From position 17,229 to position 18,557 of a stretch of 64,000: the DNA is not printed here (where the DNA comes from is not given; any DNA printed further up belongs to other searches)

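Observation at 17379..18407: Bacterial-type TrmL (YibK) SPOUT methyltransferase in a eukaryotic context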

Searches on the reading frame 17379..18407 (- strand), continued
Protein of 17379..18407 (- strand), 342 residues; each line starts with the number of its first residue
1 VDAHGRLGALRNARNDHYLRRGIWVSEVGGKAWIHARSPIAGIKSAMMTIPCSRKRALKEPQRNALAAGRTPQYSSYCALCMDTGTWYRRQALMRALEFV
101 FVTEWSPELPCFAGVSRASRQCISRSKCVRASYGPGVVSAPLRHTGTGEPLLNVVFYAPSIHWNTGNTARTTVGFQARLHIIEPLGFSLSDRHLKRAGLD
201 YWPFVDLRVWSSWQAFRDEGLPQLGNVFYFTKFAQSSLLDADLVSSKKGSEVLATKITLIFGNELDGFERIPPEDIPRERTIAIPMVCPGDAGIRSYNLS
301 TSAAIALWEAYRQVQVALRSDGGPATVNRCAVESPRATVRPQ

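Call 12: find_encoding_contigs(protein=P0002, flank=8000, max_places=2)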
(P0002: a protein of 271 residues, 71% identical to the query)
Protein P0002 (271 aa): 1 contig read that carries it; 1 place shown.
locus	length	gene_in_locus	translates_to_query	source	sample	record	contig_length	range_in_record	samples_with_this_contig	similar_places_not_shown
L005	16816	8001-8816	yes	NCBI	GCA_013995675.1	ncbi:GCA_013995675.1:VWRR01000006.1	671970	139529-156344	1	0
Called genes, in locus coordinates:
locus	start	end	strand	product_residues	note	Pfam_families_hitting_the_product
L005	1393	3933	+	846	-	PF02765:POT1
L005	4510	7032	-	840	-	-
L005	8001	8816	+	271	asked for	PF00588:SpoU_methylase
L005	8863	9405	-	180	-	-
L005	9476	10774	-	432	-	PF13307:Helicase_C_2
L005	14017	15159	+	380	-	PF00702:Hydrolase, PF13344:Hydrolase_6, PF13419:HAD_2 (faint), PF09419:PGP_phosphatase (weak), PF13242:Hydrolase_like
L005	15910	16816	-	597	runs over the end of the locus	PF00291:PALP, PF00585:Thr_dehydrat_C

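Call 34: find_encoding_contigs(protein=P0003, flank=3000, max_places=2)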
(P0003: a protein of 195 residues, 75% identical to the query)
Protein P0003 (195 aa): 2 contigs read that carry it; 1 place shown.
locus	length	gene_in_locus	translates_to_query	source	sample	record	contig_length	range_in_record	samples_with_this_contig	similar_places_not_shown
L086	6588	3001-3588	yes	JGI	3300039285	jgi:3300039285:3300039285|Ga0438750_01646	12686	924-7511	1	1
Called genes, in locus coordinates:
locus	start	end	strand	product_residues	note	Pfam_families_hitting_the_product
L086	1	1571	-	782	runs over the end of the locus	-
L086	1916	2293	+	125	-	-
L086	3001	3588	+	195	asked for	PF00588:SpoU_methylase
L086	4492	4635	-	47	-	-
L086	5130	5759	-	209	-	-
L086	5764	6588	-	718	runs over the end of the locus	PF06733:DEAD_2, PF13307:Helicase_C_2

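Call 35: find_encoding_contigs(protein=P0009, flank=3000, max_places=1)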
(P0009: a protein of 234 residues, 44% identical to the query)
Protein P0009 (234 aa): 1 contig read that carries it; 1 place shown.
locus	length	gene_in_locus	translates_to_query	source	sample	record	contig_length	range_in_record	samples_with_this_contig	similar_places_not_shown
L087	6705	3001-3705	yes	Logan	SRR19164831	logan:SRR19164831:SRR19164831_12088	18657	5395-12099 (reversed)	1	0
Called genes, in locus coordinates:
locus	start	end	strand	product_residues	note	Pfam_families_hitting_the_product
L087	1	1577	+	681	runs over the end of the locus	-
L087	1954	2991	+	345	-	PF01088:Peptidase_C12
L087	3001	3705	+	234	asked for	PF00588:SpoU_methylase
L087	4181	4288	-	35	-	-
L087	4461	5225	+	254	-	-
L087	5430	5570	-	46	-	-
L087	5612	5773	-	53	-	-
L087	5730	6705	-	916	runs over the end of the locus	PF01807:Zn_ribbon_DnaG, PF08275:DNAG_N, PF01751:Toprim (weak), PF13155:Toprim_2, PF13662:Toprim_4 (weak)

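Call 61: search_protein_families(library=ncbifam, proteins=[P0007, P0011, P0002], max_evalue=0.00001)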
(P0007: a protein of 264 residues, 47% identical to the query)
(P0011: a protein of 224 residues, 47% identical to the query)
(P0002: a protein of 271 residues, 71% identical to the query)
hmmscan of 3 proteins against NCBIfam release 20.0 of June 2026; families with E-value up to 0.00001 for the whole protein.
P0007 (264 aa): 2 families
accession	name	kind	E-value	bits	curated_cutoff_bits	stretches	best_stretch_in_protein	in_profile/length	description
TIGR00185.1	tRNA_yibK_trmL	equivalog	4.6e-34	117.5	190.6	1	101-254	2-147/154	tRNA (uridine(34)/cytosine(34)/5-carboxymethylaminomethyluridine(34)-2'-O)-methyltransferase TrmL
NF007683.0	PRK10358.1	equivalog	1.7e-22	80.1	282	1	100-255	1-148/157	tRNA (uridine(34)/cytosine(34)/5-carboxymethylaminomethyluridine(34)-2'-O)-methyltransferase TrmL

P0011 (224 aa): 2 families
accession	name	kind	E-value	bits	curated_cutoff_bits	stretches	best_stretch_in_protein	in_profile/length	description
TIGR00185.1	tRNA_yibK_trmL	equivalog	1.2e-35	122.6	190.6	1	66-218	2-148/154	tRNA (uridine(34)/cytosine(34)/5-carboxymethylaminomethyluridine(34)-2'-O)-methyltransferase TrmL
NF007683.0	PRK10358.1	equivalog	8.5e-26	90.8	282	1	66-219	2-149/157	tRNA (uridine(34)/cytosine(34)/5-carboxymethylaminomethyluridine(34)-2'-O)-methyltransferase TrmL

P0002 (271 aa): 2 families
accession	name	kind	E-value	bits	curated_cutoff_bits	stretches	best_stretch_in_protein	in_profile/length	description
TIGR00185.1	tRNA_yibK_trmL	equivalog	2.5e-33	115.1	190.6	1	59-222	2-149/154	tRNA (uridine(34)/cytosine(34)/5-carboxymethylaminomethyluridine(34)-2'-O)-methyltransferase TrmL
NF007683.0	PRK10358.1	equivalog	1.5e-22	80.2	282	1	58-223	1-150/157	tRNA (uridine(34)/cytosine(34)/5-carboxymethylaminomethyluridine(34)-2'-O)-methyltransferase TrmL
